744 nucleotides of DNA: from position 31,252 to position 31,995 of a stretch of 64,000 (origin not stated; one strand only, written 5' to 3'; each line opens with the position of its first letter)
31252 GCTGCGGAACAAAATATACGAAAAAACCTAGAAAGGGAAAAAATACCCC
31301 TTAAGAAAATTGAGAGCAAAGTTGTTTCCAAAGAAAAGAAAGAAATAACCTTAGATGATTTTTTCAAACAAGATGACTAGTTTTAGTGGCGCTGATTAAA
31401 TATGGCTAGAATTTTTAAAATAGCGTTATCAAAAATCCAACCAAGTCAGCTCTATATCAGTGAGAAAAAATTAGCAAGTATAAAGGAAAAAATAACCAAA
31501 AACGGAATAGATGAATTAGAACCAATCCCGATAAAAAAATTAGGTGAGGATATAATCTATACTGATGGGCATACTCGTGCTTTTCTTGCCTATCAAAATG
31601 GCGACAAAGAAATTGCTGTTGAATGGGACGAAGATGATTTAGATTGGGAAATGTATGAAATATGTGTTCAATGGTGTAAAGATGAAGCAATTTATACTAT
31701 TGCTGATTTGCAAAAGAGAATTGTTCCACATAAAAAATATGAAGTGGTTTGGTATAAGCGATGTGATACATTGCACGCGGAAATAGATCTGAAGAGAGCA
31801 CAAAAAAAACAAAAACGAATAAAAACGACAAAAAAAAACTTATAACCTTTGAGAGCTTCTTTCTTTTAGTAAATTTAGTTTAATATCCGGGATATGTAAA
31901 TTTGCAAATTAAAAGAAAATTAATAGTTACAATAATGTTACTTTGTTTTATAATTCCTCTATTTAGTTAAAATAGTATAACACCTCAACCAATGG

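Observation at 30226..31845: Coupled beta-CASP metallo-beta-lactamase nuclease and ParB/Srx-like domain protein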

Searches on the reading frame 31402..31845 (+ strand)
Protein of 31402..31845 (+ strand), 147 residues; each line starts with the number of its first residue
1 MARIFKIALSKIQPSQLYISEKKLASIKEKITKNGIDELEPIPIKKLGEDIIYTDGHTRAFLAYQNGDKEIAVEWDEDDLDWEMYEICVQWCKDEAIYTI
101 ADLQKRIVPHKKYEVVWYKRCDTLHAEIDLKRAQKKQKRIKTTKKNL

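Call 3: search_protein_families(library=pfam, proteins=[window:31402-31845:+], max_evalue=1)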
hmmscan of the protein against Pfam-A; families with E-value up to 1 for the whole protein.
window:31402-31845:+ (147 aa): 1 family
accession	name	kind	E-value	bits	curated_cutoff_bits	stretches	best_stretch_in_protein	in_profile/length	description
PF15235.11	GRIN_C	-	0.059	14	27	1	71-139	43-110/133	G protein-regulated inducer of neurite outgrowth C-terminus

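Call 4: search_protein_families(library=ncbifam, proteins=[window:31402-31845:+], max_evalue=1)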
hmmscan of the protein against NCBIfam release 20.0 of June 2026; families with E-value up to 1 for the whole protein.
window:31402-31845:+ (147 aa): 0 families

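Call 6: find_homologous_proteins(query=window:31402-31842:+, max_evalue=0.001)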
Query window:31402-31842:+ (147 aa): 731 proteins with E <= 0.001 among 763 candidates; the best 120 are listed.
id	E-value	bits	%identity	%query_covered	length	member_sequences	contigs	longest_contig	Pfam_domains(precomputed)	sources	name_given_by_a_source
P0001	1.0e-89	316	98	100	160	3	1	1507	-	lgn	-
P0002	5.0e-71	255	88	88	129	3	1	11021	-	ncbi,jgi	ncbi:MAG: hypothetical protein ACTSQ0_05130 [Candidatus Heimdallarchaeota archaeon]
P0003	9.5e-70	251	86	86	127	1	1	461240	-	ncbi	-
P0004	7.9e-65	235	74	93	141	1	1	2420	-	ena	-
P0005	6.4e-61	223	68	95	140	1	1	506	-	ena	-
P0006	8.4e-60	219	71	94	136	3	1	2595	-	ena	-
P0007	6.4e-58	213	70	90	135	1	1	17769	-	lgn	-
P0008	1.5e-51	192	62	94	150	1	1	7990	-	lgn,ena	-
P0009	5.7e-50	187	61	90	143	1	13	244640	-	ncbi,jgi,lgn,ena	-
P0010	7.7e-50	187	59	94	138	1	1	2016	-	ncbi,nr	ncbi:MAG: hypothetical protein FK732_10975 [Asgard group archaeon]|nr:hypothetical protein [Asgard g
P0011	9.0e-50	186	58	93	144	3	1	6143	-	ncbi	-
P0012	7.2e-49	183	57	94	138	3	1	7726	-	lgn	-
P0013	9.3e-49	183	59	88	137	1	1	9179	-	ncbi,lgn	ncbi:MAG: ParB/Srx family N-terminal domain-containing protein [Candidatus Odinarchaeota archaeon]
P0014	1.1e-48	183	57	90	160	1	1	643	-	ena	-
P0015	1.4e-48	183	59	94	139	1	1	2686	-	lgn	-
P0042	3.1e-46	175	57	90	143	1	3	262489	-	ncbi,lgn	ncbi:MAG: ParB/RepB/Spo0J family partition protein [Candidatus Hodarchaeota archaeon]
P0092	1.2e-43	167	53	90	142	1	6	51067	-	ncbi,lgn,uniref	ncbi:ParB/Srx family N-terminal domain-containing protein [Thermofilum sp.]|uniref:ParB/Srx family N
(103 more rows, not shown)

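Call 7: search_solved_structures(query=window:31402-31842:+, max_evalue=10, show_alignments=2)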
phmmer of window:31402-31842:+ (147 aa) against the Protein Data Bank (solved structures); distinct sequences matched with E-value up to 10: 1.
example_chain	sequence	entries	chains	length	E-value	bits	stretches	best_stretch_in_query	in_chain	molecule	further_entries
5com_A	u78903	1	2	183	0.93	12.8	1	18-105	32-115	Putative conjugative transposon protein Tn1549-like, CTn5-Orf2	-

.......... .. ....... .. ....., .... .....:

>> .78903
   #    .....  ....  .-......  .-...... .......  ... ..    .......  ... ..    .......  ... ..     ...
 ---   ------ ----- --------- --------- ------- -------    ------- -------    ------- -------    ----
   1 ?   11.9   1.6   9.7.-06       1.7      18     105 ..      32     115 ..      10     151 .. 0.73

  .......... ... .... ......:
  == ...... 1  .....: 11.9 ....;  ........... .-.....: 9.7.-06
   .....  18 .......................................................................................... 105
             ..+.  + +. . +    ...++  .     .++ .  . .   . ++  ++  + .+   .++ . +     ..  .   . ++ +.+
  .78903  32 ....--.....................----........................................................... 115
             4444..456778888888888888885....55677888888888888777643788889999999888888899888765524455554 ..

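Call 9: find_encoding_contigs(protein=P0003, flank=6000, max_places=2)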
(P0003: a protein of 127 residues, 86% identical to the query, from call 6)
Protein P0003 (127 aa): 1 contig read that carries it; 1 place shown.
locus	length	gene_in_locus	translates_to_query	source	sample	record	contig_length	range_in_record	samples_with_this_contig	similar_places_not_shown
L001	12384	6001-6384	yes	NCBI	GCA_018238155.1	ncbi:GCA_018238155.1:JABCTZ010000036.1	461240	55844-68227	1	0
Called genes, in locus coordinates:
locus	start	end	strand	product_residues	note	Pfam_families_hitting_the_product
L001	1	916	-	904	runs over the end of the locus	PF18884:TSP3_bac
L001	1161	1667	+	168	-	PF03946:Ribosomal_L11_N, PF00298:Ribosomal_L11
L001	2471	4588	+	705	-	PF02629:CoA_binding, PF13380:CoA_binding_2, PF13607:Succ_CoA_lig, PF19045:Ligase_CoA_2, PF08442:ATP-grasp_2 (weak), PF13549:ATP-grasp_5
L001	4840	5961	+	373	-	PF12706:Lactamase_B_2 (faint)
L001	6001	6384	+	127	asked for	-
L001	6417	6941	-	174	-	-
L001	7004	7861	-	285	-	PF04414:tRNA_deacylase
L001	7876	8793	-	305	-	PF00294:PfkB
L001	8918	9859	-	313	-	PF02729:OTCace_N, PF00185:OTCace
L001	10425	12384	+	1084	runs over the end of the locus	PF18884:TSP3_bac (weak)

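Call 10: find_encoding_contigs(protein=P0092, flank=6000, max_places=3)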
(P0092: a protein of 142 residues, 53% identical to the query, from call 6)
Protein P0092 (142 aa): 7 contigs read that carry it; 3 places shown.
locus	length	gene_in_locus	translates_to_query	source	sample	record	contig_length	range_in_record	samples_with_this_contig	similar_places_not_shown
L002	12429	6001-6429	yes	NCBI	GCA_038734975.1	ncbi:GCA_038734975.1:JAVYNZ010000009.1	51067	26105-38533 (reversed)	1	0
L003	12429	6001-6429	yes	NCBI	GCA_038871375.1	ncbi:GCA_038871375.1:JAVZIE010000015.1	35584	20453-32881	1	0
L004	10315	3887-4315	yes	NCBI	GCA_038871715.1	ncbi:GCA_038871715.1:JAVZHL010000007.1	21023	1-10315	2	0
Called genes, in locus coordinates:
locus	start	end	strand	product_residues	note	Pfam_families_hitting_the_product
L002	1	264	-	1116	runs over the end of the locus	PF00176:SNF2-rel_dom, PF00270:DEAD, PF04851:ResIII, PF09848:SLFN-g3_helicase (weak), PF00271:Helicase_C, PF13020:NOV_C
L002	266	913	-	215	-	-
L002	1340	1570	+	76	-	-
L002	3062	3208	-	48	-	PF07927:HicA_toxin (weak)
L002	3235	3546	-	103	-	PF15919:HicB_lk_antitox (weak)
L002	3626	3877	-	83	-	-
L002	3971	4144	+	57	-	-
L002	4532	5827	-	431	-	PF13173:AAA_14, PF13635:DUF4143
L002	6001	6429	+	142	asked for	-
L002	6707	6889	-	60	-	-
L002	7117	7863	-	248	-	PF13635:DUF4143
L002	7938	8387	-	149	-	PF13173:AAA_14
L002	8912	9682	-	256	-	PF09623:Cas_NE0113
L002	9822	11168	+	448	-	PF22230:Csx1_CARF (weak), PF09455:Csx1_HEPN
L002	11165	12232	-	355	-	PF09700:Cas_Cmr3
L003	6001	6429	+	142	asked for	-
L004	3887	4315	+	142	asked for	-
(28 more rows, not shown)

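Call 11: find_encoding_contigs(protein=P0042, flank=6000, max_places=2)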
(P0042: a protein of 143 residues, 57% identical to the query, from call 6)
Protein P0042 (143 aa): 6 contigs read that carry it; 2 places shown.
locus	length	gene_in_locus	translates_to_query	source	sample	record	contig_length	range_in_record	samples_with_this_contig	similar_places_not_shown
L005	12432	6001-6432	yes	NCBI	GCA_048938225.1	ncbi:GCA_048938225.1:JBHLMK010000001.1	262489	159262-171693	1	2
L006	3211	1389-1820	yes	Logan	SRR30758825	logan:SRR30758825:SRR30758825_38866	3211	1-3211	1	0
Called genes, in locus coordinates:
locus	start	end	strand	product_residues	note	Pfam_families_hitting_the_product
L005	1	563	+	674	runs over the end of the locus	PF02518:HATPase_c, PF00204:DNA_gyraseB, PF01751:Toprim, PF00986:DNA_gyraseB_C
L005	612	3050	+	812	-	PF00521:DNA_topoisoIV, PF03989:DNA_gyraseA_C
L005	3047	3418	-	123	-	PF12973:Cupin_7 (weak), PF01050:MannoseP_isomer (weak), PF02311:AraC_binding (weak), PF07883:Cupin_2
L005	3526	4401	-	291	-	PF02517:Rce1-like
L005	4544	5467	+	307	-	PF23355:IFT52_GIFT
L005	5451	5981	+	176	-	PF00149:Metallophos (weak), PF12850:Metallophos_2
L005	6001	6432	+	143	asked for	-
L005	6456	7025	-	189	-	-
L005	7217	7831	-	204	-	PF00025:Arf, PF00071:Ras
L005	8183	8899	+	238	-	-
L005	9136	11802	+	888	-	-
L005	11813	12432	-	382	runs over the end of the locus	PF04851:ResIII, PF00270:DEAD, PF00271:Helicase_C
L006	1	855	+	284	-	?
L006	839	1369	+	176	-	PF00149:Metallophos (weak), PF12850:Metallophos_2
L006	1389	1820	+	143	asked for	-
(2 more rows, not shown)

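Call 15: find_related_loci(query=A1, collection=genome_contigs, flank=8000)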
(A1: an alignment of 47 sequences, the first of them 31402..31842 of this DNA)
Query A1 (147 aa) in genome_contigs; peptide patterns used: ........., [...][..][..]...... (x = any residue, [..] = any of these).
285 stretches matched a pattern; 272 encode a relative of the query (tblastn E <= 1e-3); the best 80 are kept; 80 distinct loci.
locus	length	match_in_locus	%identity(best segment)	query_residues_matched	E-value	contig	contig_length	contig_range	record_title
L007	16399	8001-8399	85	1-133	2e-71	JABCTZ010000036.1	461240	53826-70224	MAG: Candidatus Heimdallarchaeota archaeon isolate HM7_B34 k127_2098272, whole genome shotgun sequence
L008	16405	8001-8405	58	5-139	1e-52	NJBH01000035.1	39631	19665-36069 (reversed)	MAG: Promethearchaeota archaeon Loki_b32 648, whole genome shotgun sequence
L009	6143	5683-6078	58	3-134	7e-52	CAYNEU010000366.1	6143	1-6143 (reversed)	MAG TPA_asm: uncultured archaeon isolate SRP185410_co1_442 genome assembly, contig: k141_1149986, whole genome shotgun s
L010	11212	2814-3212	56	3-135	7e-52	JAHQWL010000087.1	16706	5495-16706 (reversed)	MAG: Promethearchaeia archaeon isolate ABR06 NODE_667_length_16706_cov_12, whole genome shotgun sequence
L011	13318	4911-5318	54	4-139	1e-50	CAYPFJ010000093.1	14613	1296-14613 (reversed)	MAG TPA_asm: uncultured archaeon isolate SRP185410_co2_266 genome assembly, contig: NODE_5088_length_14613_cov_8.282525,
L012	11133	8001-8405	56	1-135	3e-50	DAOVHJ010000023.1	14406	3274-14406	MAG TPA_asm: Candidatus Heimdallarchaeota archaeon isolate CSMAG_1338 CSMAG_1338_k141_224491_length_14406_cov_12.8948, w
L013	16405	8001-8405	55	3-137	3e-50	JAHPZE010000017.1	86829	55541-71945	MAG: Promethearchaeota archaeon isolate LW40_87 NODE_503_length_86829_cov_69.809955, whole genome shotgun sequence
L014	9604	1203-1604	55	1-134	5e-50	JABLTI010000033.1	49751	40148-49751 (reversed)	MAG: Promethearchaeati archaeon isolate HMA_bin2.83 metabat2_83_fa_scaffold_1598, whole genome shotgun sequence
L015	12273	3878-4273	57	5-136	4e-50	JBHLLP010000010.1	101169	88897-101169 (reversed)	MAG: Candidatus Hermodarchaeota archaeon isolate DZ1M.92 DZ1M.92@490, whole genome shotgun sequence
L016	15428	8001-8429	50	1-143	1e-49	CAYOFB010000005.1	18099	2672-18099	MAG TPA_asm: uncultured Candidatus Bathyarchaeia archaeon isolate binchicken_co123_18 genome assembly, contig: NODE_2083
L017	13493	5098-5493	55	5-136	3e-49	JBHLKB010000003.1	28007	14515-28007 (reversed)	MAG: Candidatus Hodarchaeota archaeon isolate DZ1B.234 DZ1B.234@3989, whole genome shotgun sequence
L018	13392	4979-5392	56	3-140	4e-49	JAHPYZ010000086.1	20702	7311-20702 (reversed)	MAG: Promethearchaeota archaeon isolate LW30_13 NODE_569_length_20702_cov_6.671671, whole genome shotgun sequence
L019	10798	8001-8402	56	1-134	5e-49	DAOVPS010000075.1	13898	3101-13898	MAG TPA_asm: Candidatus Heimdallarchaeota archaeon isolate CSMAG_1555 CSMAG_1555_k141_1497312_length_13898_cov_39.0690,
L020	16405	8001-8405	61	5-139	1e-48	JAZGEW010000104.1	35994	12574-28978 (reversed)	MAG: Promethearchaeia archaeon isolate SCS4bin.30 SCS4bin.30_104, whole genome shotgun sequence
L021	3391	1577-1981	60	5-139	7e-48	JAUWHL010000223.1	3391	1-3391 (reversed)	MAG: Promethearchaeota archaeon isolate CSMAG_2267 CSMAG_2267_k141_3518584_length_3391_cov_7.0000, whole genome shotgun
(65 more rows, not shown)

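Call 19: predict_structure(alignment_id=A1)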
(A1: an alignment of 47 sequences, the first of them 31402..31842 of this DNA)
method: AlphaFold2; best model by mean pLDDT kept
length: 147 residues; sequences in the alignment: 47
mean_pLDDT: 89.5   pTM: 0.79
mean pLDDT of the five models: 89.5, 88.1, 87.9, 87.3, 86.6
residues with pLDDT >= 90: 97; 70-90: 40; 50-70: 10; < 50: 0
segments of 3 or more residues with pLDDT < 50: none
pLDDT, mean of each block of 10 residues (from residue 1): 89 96 91 74 94 95 94 91 92 97 95 86 90 84 67
secondary structure, 60 per line:
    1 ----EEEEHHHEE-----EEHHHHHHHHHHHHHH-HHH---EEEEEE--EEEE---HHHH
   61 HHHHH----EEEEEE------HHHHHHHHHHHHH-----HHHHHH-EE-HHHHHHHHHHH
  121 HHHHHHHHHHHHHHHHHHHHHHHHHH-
elements in order: E5-8 H21-34 E42-47 E50-53 H57-65 E70-75 H82-94 H100-105 H110-146

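Call 22: fold_search(model_id=the predicted structure, library=pdb)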
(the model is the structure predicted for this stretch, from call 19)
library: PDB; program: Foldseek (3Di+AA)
matches with E <= 10: 143; with E <= 0.001: 14
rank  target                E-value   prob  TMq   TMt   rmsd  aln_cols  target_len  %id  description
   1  7nfu_B                2.9e-05  1.00  0.44  0.32   5.8       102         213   18  Crystal structure of C-terminally truncated Geobacillus thermoleovorans nucleoid occlusion protein Noc (released 2021-02-17)
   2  7bnk_A                4.9e-05  1.00  0.43  0.33   6.4        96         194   22  Crystal structure of ParB from Myxococcus xanthus bound to CDP and Monothiophosphate (released 2021-09-08)
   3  6sdk_A                5.5e-05  1.00  0.44  0.34   3.9        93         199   18  Crystal structure of bacterial ParB dimer bound to CDP (released 2019-10-23)
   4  7bnr_A                6.8e-05  1.00  0.43  0.33   4.3        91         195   23  Crystal structure of a ParB Q52A mutant from Myxococcus xanthus bound to CTPyS (released 2021-09-08)
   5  6sdk_B                9.4e-05  1.00  0.44  0.34   3.9        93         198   18  Crystal structure of bacterial ParB dimer bound to CDP (released 2019-10-23)
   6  7bnk_B                1.1e-04  1.00  0.42  0.34   6.4        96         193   22  Crystal structure of ParB from Myxococcus xanthus bound to CDP and Monothiophosphate (released 2021-09-08)
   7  7ol9_B                1.1e-04  1.00  0.43  0.33   5.7        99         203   15  Crystal structure of C-terminally truncated Bacillus subtilis nucleoid occlusion protein (Noc) complexed to the Noc-bi (released 2022-03-09)
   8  2hwj_A                1.4e-04  1.00  0.43  0.33   6.9       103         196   16  Crystal structure of protein Atu1540 from Agrobacterium tumefaciens (released 2006-08-29)
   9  2hwj_B                1.5e-04  1.00  0.45  0.36   6.5       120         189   16  Crystal structure of protein Atu1540 from Agrobacterium tumefaciens (released 2006-08-29)
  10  2hwj_C                1.8e-04  1.00  0.42  0.33   6.6       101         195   16  Crystal structure of protein Atu1540 from Agrobacterium tumefaciens (released 2006-08-29)
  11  7nfu_A                3.1e-04  1.00  0.45  0.31   5.7       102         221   17  Crystal structure of C-terminally truncated Geobacillus thermoleovorans nucleoid occlusion protein Noc (released 2021-02-17)
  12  2hwj_D                3.8e-04  1.00  0.48  0.38   6.3       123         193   11  Crystal structure of protein Atu1540 from Agrobacterium tumefaciens (released 2006-08-29)
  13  6ryk_A                4.3e-04  1.00  0.36  0.39   7.7       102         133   18  Crystal structure of the ParB-like protein PadC (released 2020-01-22)
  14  7bnr_B                7.3e-04  1.00  0.39  0.30   4.5        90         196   24  Crystal structure of a ParB Q52A mutant from Myxococcus xanthus bound to CTPyS (released 2021-09-08)
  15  2hwj_F                1.2e-03  1.00  0.44  0.35   6.5        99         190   16  Crystal structure of protein Atu1540 from Agrobacterium tumefaciens (released 2006-08-29)
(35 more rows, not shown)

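Call 44: search_solved_structures(query=A1, max_evalue=10, show_alignments=3)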
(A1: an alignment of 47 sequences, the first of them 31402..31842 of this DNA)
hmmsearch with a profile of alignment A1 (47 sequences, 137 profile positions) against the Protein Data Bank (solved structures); distinct sequences matched with E-value up to 10: 8.
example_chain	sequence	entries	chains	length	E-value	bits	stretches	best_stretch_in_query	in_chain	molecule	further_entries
1nf4_A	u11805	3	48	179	0.21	14.8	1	71-123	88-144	bacterioferritin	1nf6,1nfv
1cec_A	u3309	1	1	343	0.39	14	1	84-116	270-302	ENDOGLUCANASE CELC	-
1cen_A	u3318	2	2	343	0.39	14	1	84-116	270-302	CELLULASE CELC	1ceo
6xtb_E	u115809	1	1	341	0.42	13.8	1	34-67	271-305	Bardet-Biedl syndrome 5 protein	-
6vbu_5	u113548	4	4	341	0.69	13.1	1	34-67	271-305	Bardet-Biedl syndrome 5 protein homolog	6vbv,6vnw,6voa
3oql_A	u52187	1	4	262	1.3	12.3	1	74-126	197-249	TenA homolog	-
4nxk_A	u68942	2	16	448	2.2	11.5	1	66-96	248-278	Abp, a GH27 beta-L-arabinopyranosidase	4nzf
4nx0_A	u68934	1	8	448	2.2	11.5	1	66-96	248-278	Abp, a GH27 beta-L-arabinopyranosidase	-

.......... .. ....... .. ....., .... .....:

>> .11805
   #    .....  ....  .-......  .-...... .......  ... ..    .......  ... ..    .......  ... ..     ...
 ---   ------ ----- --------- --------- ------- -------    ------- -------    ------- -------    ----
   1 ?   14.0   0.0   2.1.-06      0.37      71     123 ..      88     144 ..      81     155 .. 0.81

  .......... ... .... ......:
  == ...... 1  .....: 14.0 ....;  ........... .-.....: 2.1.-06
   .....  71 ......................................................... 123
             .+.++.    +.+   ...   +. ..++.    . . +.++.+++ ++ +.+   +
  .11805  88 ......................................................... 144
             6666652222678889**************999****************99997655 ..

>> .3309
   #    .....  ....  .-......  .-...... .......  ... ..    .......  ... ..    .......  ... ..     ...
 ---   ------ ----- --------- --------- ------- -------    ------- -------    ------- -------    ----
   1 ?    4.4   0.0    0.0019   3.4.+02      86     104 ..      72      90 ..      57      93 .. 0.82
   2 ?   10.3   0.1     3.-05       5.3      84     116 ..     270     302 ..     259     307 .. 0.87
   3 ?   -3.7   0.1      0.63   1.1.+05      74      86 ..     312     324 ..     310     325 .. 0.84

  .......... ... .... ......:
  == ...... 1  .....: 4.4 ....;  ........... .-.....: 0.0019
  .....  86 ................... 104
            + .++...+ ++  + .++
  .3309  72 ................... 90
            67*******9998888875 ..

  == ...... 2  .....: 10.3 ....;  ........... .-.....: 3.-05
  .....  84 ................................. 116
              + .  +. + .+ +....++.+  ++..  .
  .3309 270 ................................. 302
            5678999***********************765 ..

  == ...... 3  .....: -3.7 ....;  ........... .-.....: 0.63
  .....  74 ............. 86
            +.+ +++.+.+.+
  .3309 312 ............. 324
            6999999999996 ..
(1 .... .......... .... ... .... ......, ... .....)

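Call 45: search_protein_families(library=padloc, proteins=[window:31402-31842:+], max_evalue=0.1)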
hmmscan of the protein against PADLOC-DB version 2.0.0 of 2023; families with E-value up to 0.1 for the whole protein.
window:31402-31842:+ (147 aa): 0 families

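Call 46: search_protein_families(library=phrogs, proteins=[window:31402-31842:+], max_evalue=0.1)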
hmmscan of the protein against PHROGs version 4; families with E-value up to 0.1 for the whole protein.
window:31402-31842:+ (147 aa): 1 family
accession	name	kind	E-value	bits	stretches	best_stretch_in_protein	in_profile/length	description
phrog_34024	-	unknown function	0.077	14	0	79-104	23-47/62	-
